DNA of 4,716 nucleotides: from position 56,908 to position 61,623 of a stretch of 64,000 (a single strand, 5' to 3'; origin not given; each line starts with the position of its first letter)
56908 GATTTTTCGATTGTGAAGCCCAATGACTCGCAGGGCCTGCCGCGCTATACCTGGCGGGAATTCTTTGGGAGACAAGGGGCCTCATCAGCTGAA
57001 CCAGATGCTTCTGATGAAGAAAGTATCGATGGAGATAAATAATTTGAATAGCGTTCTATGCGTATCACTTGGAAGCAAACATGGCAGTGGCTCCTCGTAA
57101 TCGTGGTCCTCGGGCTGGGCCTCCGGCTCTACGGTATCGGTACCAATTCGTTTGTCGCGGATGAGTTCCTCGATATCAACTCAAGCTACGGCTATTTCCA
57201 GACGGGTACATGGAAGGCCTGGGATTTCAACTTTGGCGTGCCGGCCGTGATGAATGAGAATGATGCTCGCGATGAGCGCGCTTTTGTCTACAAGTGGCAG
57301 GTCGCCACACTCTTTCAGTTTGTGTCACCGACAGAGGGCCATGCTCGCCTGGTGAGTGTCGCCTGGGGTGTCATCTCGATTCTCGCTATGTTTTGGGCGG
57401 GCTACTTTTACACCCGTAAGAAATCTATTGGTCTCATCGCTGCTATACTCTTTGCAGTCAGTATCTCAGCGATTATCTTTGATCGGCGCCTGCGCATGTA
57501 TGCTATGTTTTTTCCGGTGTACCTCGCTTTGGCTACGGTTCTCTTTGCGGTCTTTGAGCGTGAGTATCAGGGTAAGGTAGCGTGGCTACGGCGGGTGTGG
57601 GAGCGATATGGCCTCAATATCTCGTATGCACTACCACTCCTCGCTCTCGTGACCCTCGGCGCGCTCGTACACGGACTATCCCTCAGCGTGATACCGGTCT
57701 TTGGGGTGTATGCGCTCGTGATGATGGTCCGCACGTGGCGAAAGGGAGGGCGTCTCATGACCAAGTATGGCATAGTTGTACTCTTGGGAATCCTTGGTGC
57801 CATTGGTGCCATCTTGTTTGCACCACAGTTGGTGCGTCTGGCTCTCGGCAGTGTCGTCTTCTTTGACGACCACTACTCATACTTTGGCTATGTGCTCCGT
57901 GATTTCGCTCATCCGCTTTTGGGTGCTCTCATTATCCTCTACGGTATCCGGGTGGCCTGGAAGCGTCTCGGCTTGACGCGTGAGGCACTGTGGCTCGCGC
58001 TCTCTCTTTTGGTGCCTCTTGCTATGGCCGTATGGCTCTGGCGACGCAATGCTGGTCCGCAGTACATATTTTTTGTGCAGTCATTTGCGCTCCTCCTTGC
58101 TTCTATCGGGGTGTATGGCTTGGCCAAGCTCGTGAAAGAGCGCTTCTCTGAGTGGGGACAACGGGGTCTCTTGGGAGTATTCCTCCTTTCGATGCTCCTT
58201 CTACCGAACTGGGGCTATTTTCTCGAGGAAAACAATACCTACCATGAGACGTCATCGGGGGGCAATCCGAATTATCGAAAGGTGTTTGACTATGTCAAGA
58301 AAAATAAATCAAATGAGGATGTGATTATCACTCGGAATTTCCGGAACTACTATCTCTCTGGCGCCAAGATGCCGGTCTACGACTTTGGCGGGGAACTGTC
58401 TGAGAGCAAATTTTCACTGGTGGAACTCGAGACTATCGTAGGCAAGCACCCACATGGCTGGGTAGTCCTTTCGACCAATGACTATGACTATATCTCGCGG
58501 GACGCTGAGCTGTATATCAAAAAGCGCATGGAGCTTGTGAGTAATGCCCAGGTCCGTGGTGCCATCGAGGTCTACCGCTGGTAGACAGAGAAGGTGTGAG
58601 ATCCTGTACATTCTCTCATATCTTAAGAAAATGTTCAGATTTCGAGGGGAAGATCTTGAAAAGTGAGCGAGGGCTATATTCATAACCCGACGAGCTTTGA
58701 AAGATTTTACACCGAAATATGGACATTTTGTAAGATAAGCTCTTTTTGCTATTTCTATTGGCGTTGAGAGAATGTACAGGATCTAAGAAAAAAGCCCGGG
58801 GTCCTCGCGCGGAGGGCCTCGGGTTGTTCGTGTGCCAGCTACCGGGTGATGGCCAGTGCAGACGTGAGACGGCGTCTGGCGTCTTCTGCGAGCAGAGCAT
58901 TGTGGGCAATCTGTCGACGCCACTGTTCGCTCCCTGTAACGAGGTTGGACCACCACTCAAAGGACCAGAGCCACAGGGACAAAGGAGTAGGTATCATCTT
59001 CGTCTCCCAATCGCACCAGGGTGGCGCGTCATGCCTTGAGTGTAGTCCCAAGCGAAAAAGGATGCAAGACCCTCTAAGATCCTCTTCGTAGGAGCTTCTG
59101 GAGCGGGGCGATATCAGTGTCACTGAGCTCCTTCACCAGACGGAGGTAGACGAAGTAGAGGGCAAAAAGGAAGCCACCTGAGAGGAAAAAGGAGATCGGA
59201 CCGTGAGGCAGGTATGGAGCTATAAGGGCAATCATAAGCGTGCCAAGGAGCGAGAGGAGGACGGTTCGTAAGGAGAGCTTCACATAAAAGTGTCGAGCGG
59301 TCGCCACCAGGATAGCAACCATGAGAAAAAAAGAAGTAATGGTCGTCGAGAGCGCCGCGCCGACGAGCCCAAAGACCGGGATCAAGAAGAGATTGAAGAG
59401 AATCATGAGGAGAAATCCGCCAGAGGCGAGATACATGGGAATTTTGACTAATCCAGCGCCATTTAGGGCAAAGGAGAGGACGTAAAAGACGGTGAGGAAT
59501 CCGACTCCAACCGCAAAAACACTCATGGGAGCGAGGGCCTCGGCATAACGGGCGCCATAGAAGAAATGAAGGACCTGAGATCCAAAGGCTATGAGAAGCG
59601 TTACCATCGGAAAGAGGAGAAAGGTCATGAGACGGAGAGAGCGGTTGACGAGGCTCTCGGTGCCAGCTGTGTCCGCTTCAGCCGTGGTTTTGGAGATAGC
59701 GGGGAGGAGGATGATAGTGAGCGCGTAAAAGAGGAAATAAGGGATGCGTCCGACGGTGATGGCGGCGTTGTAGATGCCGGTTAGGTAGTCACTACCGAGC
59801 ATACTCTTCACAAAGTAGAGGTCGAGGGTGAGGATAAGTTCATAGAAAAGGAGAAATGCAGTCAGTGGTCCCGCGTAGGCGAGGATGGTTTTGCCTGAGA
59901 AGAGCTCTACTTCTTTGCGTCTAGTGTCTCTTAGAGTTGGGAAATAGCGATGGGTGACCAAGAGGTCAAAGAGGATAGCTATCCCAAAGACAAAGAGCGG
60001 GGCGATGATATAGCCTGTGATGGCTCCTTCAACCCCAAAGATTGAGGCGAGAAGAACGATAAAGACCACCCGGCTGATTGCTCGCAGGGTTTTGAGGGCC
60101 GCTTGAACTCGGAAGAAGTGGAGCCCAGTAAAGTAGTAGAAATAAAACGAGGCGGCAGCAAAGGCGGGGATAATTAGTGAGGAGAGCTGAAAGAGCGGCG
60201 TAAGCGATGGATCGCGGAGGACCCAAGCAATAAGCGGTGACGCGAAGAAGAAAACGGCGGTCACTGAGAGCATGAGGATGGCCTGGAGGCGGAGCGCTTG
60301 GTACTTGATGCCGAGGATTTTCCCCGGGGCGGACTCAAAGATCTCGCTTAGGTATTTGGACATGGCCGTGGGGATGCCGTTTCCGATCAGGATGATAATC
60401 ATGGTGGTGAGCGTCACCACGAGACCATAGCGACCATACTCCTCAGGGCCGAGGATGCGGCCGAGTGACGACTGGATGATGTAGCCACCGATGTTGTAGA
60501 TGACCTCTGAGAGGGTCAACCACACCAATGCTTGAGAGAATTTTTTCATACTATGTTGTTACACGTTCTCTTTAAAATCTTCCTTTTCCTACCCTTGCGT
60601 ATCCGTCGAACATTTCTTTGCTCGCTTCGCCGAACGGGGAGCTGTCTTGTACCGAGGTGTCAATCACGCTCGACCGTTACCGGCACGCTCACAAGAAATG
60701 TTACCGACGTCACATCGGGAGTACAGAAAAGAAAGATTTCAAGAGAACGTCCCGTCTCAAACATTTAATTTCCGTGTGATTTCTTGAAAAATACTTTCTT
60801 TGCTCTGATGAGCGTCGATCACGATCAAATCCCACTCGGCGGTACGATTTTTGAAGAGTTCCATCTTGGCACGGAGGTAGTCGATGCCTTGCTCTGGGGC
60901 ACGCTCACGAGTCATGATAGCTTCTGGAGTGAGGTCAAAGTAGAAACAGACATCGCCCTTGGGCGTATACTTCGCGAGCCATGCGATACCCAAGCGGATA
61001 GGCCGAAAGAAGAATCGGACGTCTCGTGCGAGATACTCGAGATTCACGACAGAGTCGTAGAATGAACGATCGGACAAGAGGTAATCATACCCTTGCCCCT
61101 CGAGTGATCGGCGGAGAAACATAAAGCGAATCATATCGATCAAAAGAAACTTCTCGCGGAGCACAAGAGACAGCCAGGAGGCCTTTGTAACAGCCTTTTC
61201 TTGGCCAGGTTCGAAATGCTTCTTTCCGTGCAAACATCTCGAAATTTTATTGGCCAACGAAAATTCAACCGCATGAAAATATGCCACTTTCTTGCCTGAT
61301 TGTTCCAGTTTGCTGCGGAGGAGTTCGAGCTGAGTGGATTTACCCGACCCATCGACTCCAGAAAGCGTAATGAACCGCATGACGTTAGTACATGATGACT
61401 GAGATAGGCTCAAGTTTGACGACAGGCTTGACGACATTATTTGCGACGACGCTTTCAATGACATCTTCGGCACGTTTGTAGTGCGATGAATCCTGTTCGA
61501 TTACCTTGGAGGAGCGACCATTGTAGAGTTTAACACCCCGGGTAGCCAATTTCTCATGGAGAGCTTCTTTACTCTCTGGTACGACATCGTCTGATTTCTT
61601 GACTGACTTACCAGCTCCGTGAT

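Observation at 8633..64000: A roughly 50 kb glycan mega-locus dominated by the lipid-phosphate-sugar / GT-C route rather than a classical Wzy O-antigen layout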

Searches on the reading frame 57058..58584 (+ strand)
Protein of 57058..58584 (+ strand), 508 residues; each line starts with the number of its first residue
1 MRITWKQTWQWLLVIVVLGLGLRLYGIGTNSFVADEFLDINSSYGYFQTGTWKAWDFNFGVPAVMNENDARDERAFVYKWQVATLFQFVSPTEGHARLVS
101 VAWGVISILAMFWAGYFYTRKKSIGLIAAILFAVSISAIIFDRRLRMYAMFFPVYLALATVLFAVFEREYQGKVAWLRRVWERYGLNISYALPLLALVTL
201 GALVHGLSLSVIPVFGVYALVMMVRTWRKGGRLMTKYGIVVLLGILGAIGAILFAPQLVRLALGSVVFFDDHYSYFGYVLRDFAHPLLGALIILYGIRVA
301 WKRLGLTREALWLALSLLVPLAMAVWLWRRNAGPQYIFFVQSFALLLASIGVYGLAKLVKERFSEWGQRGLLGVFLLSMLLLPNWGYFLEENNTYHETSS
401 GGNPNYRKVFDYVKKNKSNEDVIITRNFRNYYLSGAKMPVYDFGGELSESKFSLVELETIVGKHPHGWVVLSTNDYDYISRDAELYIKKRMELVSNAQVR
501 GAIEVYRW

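Call 3: search_protein_families(library=pfam, proteins=[window:57058-58584:+], max_evalue=0.01)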
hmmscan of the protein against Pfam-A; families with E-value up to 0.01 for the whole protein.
window:57058-58584:+ (508 aa): 0 families

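Call 9: search_protein_families(library=ncbifam, proteins=[window:57058-58584:+], max_evalue=0.01)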
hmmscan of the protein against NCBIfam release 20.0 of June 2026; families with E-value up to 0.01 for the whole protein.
window:57058-58584:+ (508 aa): 0 families

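Call 15: search_solved_structures(query=window:57058-58584:+, max_evalue=10)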
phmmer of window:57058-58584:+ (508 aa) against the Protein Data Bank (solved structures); distinct sequences matched with E-value up to 10: 0.

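Call 32: find_homologous_proteins(query=window:57058-58584:+, max_evalue=0.001)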
Query window:57058-58584:+ (508 aa): 490 proteins with E <= 0.001 among 8000 candidates; the best 120 are listed.
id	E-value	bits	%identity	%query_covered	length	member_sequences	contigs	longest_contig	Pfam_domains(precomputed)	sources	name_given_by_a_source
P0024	0.0e+0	1104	96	100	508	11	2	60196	-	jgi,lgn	jgi:hypothetical protein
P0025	1.4e-275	933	81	100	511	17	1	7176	-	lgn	-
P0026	2.0e-250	850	73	100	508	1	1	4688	-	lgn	-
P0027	2.2e-249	847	72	100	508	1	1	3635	-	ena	-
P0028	4.4e-248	843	72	100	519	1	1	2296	-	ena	-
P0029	3.3e-245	833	72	100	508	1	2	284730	-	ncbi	-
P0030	5.4e-243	826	71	100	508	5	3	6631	-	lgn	-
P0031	2.6e-242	823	71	100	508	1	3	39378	-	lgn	-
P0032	1.4e-238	811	69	100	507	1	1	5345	-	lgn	-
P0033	2.6e-238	810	71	100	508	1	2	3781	-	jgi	-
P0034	1.4e-237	808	69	100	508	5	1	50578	-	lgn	-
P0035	3.5e-237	807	70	100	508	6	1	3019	-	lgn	-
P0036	1.6e-235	801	70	99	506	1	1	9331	-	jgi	jgi:hypothetical protein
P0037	6.1e-235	799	69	100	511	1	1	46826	-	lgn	-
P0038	1.5e-234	798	69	100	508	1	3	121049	-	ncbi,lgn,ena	-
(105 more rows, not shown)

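Call 36: search_solved_structures(query=A2, max_evalue=10)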
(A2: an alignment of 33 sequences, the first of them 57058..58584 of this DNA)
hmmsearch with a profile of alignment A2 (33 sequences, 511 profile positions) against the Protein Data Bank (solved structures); distinct sequences matched with E-value up to 10: 3.
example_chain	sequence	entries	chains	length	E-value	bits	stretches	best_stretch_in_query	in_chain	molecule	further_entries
7n98_A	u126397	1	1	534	1.4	11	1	213-342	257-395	Sodium-dependent lysophosphatidylcholine symporter 1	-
1aiq_A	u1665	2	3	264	1.7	10.7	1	28-94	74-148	THYMIDYLATE SYNTHASE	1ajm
2lcs_A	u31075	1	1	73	2.1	10.4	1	437-493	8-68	NAP1-binding protein 2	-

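Call 50: predict_structure(alignment_id=A2)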
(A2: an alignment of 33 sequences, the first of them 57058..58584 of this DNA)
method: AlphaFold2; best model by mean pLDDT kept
length: 508 residues; sequences in the alignment: 33
mean_pLDDT: 81.2   pTM: 0.80
mean pLDDT of the five models: 81.2, 81.2, 80.5, 77.9, 77.8
residues with pLDDT >= 90: 185; 70-90: 225; 50-70: 68; < 50: 30
segments of 3 or more residues with pLDDT < 50: 30-32, 138-145, 391-403, 446-448
pLDDT, mean of each block of 10 residues (from residue 1): 85 92 66 55 79 78 61 66 84 74 88 96 95 66 52 89 94 92 92 91 72 93 92 88 92 86 67 79 88 97 95 95 79 66 93 93 85 90 73 40 62 88 80 81 62 86 90 79 91 81 84
secondary structure, 60 per line:
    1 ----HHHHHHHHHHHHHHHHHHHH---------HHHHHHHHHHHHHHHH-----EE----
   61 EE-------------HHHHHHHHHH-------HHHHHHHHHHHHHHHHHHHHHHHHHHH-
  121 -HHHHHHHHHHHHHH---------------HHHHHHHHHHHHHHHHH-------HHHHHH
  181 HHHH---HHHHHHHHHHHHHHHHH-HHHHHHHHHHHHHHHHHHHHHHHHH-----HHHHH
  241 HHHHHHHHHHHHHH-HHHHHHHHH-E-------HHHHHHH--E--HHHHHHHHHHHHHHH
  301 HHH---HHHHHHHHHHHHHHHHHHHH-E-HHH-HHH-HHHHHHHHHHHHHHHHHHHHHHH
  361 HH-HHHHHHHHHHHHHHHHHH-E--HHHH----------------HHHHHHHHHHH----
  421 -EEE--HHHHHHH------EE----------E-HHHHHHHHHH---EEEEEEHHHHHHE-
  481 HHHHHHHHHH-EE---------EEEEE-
elements in order: H5-24 H34-49 H76-85 H93-119 H122-135 H151-167 H175-184 H188-204 H206-230 H236-254 H256-264 H274-280 H286-303 H307-326 H338-362 H364-381 H386-389 H406-416 E422-424 H427-433 H454-463 E467-472 H473-478 H481-490 E503-507

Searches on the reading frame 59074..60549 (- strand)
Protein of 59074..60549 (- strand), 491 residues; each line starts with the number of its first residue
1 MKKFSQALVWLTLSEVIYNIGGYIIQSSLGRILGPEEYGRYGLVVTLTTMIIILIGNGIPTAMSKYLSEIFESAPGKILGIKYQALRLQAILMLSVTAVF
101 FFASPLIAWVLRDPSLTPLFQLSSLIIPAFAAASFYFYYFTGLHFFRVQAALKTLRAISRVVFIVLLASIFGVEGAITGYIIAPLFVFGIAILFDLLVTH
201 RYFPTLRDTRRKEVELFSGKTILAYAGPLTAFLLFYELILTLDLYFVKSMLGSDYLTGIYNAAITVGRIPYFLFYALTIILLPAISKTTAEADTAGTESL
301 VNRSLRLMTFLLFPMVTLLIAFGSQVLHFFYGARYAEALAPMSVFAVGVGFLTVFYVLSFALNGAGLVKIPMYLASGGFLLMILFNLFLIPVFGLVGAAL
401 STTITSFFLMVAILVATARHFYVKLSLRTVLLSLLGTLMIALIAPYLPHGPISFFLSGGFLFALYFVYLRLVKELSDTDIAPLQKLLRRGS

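Call 8: search_protein_families(library=pfam, proteins=[window:59074-60549:-], max_evalue=0.01)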
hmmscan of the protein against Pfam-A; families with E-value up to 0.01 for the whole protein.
window:59074-60549:- (491 aa): 4 families
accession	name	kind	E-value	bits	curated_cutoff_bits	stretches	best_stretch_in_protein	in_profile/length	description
PF01943.22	Polysacc_synt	-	2.9e-22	79.8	28.2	1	9-288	6-273/274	Polysaccharide biosynthesis protein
PF13440.11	Polysacc_synt_3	-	6.7e-17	62.1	23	1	29-338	2-291/293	Polysaccharide biosynthesis protein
PF03023.19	MurJ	-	9e-08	31.6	27.4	1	88-447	62-431/451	Lipid II flippase MurJ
PF01554.23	MatE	-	0.0003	21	24.9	1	233-387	6-160/161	MatE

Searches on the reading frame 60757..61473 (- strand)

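Call 8: search_protein_families(library=pfam, proteins=[window:60757-61473:-], max_evalue=0.01)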
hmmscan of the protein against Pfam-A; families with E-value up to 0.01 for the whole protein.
window:60757-61473:- (238 aa): 5 families
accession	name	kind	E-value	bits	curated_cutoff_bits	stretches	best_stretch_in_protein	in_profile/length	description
PF02223.23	Thymidylate_kin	-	2.7e-09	37.4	27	1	39-91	3-56/185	Thymidylate kinase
PF03308.22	MeaB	-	0.00051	19.6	23.1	1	33-65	34-66/273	Methylmalonyl Co-A mutase-associated GTPase MeaB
PF13604.12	AAA_30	-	0.0037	17.4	27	1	27-66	13-52/191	AAA domain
PF13238.12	AAA_18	-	0.0043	17.9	29.4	0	35-75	1-25/128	AAA domain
PF13401.12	AAA_22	-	0.007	17.1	27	0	33-72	6-45/130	AAA domain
